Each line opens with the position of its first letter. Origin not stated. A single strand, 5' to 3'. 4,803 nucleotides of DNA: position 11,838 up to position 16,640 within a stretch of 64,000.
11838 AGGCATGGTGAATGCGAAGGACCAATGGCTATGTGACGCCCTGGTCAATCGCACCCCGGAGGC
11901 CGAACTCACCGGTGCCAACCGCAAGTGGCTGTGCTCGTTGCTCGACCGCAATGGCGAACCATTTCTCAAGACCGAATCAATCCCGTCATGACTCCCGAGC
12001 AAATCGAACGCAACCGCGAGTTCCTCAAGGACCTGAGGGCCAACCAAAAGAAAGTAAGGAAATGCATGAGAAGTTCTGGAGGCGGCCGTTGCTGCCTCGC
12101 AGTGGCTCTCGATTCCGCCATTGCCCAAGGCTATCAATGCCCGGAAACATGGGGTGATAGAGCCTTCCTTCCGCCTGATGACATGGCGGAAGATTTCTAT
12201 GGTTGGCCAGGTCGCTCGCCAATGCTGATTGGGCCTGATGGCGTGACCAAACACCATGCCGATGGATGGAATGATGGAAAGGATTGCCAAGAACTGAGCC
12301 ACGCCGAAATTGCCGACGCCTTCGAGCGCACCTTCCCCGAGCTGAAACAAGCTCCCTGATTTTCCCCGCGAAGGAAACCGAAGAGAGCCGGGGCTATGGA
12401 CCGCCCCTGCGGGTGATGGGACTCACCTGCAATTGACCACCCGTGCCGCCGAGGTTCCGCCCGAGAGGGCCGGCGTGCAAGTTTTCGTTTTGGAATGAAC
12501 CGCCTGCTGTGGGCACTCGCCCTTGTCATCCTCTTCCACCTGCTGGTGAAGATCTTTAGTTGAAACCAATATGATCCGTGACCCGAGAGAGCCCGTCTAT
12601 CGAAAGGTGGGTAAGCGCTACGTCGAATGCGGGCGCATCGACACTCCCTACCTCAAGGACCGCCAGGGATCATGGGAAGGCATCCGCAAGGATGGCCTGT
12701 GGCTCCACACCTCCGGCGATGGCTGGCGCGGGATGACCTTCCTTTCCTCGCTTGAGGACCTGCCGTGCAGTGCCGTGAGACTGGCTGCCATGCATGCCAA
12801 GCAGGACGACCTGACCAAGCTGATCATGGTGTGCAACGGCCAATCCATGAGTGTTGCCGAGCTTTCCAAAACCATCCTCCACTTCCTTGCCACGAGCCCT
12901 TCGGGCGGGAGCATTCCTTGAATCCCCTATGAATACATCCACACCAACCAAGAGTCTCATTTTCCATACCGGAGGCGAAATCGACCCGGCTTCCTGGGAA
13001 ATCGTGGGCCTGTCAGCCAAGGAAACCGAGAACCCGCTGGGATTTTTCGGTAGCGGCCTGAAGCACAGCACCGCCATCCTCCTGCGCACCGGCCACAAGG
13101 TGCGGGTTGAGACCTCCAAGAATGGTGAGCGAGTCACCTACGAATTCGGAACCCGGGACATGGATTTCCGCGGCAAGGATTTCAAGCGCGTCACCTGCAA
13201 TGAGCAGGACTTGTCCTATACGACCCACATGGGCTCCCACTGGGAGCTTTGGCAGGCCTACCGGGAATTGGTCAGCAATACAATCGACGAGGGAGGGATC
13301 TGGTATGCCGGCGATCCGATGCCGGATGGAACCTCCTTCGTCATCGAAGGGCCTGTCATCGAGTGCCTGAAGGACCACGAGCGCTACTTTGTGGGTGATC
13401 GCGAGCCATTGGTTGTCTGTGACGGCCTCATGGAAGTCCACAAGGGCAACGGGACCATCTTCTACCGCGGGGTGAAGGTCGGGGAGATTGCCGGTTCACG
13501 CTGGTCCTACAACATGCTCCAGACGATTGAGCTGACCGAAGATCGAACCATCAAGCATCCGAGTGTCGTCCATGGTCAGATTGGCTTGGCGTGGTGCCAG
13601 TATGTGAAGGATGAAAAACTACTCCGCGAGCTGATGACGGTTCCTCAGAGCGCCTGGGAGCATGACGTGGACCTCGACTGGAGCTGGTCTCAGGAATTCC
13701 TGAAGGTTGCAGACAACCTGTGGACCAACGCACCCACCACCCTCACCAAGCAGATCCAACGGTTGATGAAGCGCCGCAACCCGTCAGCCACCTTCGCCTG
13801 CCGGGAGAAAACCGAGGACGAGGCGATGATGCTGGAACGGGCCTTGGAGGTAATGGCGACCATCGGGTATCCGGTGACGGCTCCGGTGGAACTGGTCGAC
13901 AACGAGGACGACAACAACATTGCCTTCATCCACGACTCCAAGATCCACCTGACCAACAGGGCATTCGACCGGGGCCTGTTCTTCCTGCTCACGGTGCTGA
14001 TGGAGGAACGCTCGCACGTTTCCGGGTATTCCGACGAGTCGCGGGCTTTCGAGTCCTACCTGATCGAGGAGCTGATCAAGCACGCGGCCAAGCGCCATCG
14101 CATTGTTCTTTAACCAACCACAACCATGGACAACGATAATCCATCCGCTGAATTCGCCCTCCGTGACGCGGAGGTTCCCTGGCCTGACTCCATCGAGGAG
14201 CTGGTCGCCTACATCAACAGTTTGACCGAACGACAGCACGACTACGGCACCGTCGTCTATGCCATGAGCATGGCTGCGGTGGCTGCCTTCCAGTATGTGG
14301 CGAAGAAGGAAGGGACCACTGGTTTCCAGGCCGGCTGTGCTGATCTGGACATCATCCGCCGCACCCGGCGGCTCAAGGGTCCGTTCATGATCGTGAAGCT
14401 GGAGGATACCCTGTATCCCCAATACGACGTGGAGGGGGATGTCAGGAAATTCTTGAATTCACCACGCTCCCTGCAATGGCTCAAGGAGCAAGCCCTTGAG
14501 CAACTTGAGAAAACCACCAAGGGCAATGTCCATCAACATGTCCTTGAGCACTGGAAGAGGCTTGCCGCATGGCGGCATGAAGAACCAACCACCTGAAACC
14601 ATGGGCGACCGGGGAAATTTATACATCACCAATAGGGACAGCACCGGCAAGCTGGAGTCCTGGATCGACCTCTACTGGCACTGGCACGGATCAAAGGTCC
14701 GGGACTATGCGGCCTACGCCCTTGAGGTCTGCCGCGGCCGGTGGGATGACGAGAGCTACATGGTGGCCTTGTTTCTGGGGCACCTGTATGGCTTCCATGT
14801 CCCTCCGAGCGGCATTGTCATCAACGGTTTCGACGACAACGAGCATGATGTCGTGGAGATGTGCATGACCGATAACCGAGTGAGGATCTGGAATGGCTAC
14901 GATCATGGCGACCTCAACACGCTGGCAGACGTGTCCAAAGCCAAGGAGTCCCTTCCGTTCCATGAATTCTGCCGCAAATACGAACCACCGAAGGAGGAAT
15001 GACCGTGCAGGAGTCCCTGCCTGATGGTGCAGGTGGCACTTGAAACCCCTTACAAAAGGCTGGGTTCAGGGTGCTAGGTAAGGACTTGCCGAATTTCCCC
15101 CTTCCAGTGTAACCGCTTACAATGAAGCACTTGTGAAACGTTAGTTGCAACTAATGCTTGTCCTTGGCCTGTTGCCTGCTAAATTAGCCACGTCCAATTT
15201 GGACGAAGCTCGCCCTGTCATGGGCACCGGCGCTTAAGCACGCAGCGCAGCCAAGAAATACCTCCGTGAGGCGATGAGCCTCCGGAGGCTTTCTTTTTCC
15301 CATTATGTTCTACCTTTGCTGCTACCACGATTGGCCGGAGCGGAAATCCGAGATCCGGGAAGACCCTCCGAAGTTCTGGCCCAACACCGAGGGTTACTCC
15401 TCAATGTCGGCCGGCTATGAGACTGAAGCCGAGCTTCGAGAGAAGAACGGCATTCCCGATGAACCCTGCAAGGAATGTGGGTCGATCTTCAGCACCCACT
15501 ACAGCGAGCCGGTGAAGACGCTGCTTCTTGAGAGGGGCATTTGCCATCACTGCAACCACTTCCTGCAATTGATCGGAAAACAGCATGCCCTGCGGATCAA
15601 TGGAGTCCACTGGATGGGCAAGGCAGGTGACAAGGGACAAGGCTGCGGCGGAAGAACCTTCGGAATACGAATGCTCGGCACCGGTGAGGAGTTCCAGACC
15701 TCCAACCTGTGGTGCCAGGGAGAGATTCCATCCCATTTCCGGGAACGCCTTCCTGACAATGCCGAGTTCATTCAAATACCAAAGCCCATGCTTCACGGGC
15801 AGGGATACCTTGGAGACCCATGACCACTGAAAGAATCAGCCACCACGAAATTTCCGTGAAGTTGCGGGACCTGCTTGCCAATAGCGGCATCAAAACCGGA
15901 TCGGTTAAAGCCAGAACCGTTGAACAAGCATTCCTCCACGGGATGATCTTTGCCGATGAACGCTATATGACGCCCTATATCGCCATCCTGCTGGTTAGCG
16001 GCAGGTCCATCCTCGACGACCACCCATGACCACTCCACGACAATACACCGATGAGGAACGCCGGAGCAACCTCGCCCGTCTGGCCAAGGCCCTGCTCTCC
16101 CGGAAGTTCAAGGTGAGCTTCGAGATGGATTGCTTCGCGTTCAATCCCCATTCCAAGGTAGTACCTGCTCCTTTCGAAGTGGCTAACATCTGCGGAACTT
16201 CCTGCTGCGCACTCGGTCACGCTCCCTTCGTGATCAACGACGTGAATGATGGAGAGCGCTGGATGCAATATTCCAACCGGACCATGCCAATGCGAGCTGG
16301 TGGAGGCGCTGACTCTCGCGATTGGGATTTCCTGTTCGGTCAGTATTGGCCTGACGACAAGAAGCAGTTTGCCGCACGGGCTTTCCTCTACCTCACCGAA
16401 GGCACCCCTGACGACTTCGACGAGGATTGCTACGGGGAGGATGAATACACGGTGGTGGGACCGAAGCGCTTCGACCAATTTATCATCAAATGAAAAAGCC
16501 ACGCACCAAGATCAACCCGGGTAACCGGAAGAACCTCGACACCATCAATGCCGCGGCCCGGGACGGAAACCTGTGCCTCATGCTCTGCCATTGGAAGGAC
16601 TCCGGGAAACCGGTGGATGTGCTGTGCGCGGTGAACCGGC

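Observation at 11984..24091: Four-member paralogous family with a CGT[AS]CC[LA]xGH motif scattered through the early region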

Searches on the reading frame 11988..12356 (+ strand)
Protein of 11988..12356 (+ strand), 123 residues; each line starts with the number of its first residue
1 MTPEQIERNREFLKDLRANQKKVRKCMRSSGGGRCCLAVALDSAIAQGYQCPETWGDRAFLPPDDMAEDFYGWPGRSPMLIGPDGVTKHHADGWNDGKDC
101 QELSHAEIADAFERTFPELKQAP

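Call 8: search_protein_families(library=pfam, proteins=[window:11988-12356:+], max_evalue=10)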
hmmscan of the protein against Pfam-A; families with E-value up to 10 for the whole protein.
window:11988-12356:+ (123 aa): 0 families

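Call 9: search_protein_families(library=phrogs, proteins=[window:11988-12356:+], max_evalue=1)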
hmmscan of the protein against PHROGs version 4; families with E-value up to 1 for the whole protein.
window:11988-12356:+ (123 aa): 1 family
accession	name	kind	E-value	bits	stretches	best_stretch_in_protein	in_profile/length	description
phrog_3062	-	unknown function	0.19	13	1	68-89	16-37/84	-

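Call 41: find_homologous_proteins(query=window:11988-12356:+, max_evalue=0.01)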
Query window:11988-12356:+ (123 aa): 13 proteins with E <= 0.01 among 22 candidates.
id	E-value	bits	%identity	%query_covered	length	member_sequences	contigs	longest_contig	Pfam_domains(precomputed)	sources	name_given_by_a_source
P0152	4.0e-82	290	100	100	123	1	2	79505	-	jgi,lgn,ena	jgi:hypothetical protein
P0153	1.2e-30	124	56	98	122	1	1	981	-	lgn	-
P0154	1.1e-29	121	53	100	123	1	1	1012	-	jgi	-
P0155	9.5e-28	114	56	98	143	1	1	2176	-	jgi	-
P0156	4.6e-27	112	57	98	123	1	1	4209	-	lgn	-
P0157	5.0e-26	109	53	98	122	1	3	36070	-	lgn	-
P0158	9.9e-26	108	53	98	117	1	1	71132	-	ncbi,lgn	-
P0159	1.6e-25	107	55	99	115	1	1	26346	-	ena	-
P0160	1.1e-24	104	51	98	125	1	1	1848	-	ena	-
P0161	2.8e-23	100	48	98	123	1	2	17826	-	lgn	-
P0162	2.0e-21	94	51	98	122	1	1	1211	-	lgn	-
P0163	4.9e-18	83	41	98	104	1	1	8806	-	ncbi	-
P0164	4.1e-17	80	48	98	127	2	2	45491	-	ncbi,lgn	-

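Call 44: search_protein_families(library=pfam, alignment_id=A5, max_evalue=1)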
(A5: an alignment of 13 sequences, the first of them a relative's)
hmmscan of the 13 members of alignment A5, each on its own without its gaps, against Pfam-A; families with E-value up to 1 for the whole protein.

A. member 1, P0152 (123 aa): 0 families

B. families by the number of members that match (of 13 scanned): 3 families
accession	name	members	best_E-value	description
PF06212.17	GRIM-19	1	0.029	GRIM-19 protein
PF12160.13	Fibrinogen_aC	1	0.12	Fibrinogen alpha C domain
PF12217.14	End_beta_propel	1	0.25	Catalytic beta propeller domain of bacteriophage endosialidase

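Call 63: search_protein_families(library=phrogs, alignment_id=A5, max_evalue=1)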
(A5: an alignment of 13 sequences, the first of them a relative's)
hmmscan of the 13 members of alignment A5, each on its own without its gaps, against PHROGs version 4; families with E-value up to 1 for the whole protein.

A. member 1, P0152 (123 aa): 1 family
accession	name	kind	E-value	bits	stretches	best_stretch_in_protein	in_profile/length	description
phrog_3062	-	unknown function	0.19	13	1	68-89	16-37/84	-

B. families by the number of members that match (of 13 scanned): 14 families
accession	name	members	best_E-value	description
phrog_31331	-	2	0.086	-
phrog_18067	-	1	0.015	-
phrog_22614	-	1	0.071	-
phrog_10859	-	1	0.077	-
phrog_8409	-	1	0.1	-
phrog_12948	-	1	0.12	tail protein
phrog_3062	-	1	0.19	-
phrog_15463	-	1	0.2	HNH endonuclease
phrog_36803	-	1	0.24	-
phrog_24084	-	1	0.29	-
phrog_33911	-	1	0.37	-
phrog_6573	-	1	0.39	-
phrog_5014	-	1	0.4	-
phrog_6420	-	1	0.43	-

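Call 76: list_cluster_members(proteins=[P0158, P0163, P0164, P0157, P0159])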
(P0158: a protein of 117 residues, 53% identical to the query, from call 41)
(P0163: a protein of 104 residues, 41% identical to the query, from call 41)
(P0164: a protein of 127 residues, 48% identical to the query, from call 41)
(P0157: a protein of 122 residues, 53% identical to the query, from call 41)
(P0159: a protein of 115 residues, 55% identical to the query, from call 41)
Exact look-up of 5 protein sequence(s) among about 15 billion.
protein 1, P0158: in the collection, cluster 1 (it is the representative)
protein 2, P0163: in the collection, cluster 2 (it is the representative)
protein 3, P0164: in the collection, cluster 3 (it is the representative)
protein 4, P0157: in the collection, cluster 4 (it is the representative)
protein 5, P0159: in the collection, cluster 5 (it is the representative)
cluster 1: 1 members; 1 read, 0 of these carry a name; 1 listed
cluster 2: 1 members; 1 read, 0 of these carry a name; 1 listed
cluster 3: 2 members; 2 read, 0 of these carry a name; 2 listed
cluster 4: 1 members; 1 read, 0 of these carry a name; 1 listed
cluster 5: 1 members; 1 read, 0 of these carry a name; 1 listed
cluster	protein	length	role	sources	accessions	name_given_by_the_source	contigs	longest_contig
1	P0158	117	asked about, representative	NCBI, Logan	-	-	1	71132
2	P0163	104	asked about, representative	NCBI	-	-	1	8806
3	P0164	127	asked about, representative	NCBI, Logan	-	-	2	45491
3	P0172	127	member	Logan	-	-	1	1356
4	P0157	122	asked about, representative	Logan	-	-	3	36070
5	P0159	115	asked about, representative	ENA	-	-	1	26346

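Call 78: find_encoding_contigs(protein=P0158, flank=10000, max_places=2)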
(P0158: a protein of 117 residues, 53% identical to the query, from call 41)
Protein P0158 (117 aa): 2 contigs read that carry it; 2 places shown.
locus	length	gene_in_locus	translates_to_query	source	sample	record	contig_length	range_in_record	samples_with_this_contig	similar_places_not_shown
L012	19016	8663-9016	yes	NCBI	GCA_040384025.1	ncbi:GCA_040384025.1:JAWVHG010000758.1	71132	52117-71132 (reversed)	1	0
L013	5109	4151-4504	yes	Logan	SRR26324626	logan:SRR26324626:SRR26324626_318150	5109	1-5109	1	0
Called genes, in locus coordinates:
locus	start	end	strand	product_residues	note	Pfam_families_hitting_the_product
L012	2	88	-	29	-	?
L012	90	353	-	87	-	-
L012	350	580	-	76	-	-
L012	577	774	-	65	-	-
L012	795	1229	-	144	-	-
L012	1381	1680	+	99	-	-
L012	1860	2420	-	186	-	-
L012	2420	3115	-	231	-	-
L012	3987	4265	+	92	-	-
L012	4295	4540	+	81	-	-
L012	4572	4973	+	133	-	-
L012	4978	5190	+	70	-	-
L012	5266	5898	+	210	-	-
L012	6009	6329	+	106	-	-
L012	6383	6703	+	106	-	PF27050:Phage_P22_Y8K6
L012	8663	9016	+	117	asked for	-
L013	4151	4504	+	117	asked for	-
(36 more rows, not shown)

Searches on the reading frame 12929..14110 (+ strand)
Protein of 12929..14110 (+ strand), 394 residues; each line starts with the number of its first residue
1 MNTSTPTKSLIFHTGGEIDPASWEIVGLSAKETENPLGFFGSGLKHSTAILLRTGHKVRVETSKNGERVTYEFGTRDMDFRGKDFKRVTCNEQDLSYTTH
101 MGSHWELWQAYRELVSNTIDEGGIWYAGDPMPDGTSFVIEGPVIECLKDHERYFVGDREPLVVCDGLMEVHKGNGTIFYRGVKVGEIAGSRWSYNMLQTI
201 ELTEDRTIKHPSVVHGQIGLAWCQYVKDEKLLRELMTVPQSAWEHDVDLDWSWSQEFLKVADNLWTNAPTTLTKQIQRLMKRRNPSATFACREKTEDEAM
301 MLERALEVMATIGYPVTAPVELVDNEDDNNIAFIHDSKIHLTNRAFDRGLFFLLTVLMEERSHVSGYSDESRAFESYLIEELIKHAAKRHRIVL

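Call 29: search_protein_families(library=pfam, proteins=[window:12929-14110:+], max_evalue=0.01)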
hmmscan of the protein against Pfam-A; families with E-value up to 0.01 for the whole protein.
window:12929-14110:+ (394 aa): 0 families

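Call 92: search_solved_structures(query=window:12929-14110:+, max_evalue=1)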
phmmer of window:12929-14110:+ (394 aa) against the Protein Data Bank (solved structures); distinct sequences matched with E-value up to 1: 0.

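Call 110: search_dna_similar(query=window:12929-14110:+, collection=phages, mode=protein, max_evalue=0.001, max_rows=25)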
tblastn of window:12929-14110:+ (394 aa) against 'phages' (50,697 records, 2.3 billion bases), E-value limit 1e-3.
Records with a match: 73; places in all: 73; records where one place covers at least 80% of the query: 68.
Best place of each record, by identity: <60% 73.
By first word of the organism name: Pseudomonas 53; Bordetella 9; Synechococcus 2; Stenotrophomonas 2; Brevundimonas 2; phage 1; Bradyrhizobium 1; uncultured 1; Dinoroseobacter 1; Escherichia 1.
By host as written in the record: Pseudomonas aeruginosa PAO1 22; Pseudomonas aeruginosa 16; Bordetella bronchiseptica ATCC 10580 9; - 6; Pseudomonas aeruginosa PA14 3; Stenotrophomonas maltophilia 2; Pseudomonas sp. 2; Pseudomonas aeruginosa strain PAO9505 2; and 10 more.
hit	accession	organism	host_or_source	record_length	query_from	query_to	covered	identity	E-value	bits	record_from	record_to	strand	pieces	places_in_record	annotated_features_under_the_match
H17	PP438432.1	Synechococcus phage Ssp-JY42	Synechococcus sp.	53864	26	386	92%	33.9%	8e-47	177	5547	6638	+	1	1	HATPase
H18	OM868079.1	Synechococcus phage Yong-M4-211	Synechococcus sp. PCC 7002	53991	26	386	92%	33.9%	8e-47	177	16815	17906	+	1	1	hypothetical protein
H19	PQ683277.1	phage Simon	raw sewage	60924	7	390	97%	31.7%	3e-49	184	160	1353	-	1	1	record has no annotation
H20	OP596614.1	Bradyrhizobium phage ppBeUSDA76-2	Bradyrhizobium elkanii USDA 76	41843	9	383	95%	31.1%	2e-39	155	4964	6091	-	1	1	hypothetical protein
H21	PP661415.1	Pseudomonas phage Rocky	Pseudomonas aeruginosa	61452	3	383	97%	30.2%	8e-42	162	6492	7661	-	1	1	hypothetical protein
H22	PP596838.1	Pseudomonas phage PC1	Pseudomonas aeruginosa PAO1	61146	3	383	97%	30.2%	1e-41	162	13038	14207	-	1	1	hypothetical protein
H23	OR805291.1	Pseudomonas phage Aergia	Pseudomonas aeruginosa PAO1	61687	3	383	97%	29.9%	3e-41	161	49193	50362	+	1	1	hypothetical protein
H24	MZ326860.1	Stenotrophomonas phage Sonora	Stenotrophomonas maltophilia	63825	7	382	95%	30.2%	4e-41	160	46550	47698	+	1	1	hypothetical protein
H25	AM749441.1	Pseudomonas virus Yua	Pseudomonas aeruginosa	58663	3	383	97%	29.4%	2e-39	155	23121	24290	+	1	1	gp29: hypothetical protein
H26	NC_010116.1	Pseudomonas virus Yua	Pseudomonas aeruginosa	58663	3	383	97%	29.4%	2e-39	155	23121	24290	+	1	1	gp29: hypothetical protein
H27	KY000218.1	Bordetella phage MW2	Bordetella bronchiseptica ATCC 10580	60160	4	383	96%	29.4%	5e-43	166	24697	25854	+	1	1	hypothetical protein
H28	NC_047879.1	Bordetella phage MW2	Bordetella bronchiseptica ATCC 10580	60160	4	383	96%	29.4%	5e-43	166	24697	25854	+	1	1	hypothetical protein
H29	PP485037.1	Pseudomonas phage BILI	Pseudomonas aeruginosa PAO-1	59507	2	383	97%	29.1%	1e-38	153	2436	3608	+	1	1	hypothetical protein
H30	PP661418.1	Pseudomonas phage Jack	Pseudomonas aeruginosa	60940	2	383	97%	29.1%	1e-38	153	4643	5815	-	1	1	hypothetical protein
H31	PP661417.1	Pseudomonas phage Bella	Pseudomonas aeruginosa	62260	2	383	97%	29.1%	1e-38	153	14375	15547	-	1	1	hypothetical protein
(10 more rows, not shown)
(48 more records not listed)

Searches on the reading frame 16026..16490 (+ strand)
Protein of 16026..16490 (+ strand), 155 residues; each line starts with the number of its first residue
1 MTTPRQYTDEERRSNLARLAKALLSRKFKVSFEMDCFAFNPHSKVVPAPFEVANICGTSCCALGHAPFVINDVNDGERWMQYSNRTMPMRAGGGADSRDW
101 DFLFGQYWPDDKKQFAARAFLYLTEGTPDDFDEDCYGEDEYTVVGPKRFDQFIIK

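Call 8: search_protein_families(library=pfam, proteins=[window:16026-16490:+], max_evalue=10)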
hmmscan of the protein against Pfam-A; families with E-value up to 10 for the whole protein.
window:16026-16490:+ (155 aa): 0 families

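Call 9: search_protein_families(library=phrogs, proteins=[window:16026-16490:+], max_evalue=1)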
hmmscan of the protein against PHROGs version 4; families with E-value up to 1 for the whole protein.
window:16026-16490:+ (155 aa): 0 families

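Call 47: search_dna_similar(query=window:16026-16490:+, collection=phages, mode=protein, max_evalue=0.001, max_rows=30)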
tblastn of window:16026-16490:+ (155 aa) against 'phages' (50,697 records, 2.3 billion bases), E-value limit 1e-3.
No match.
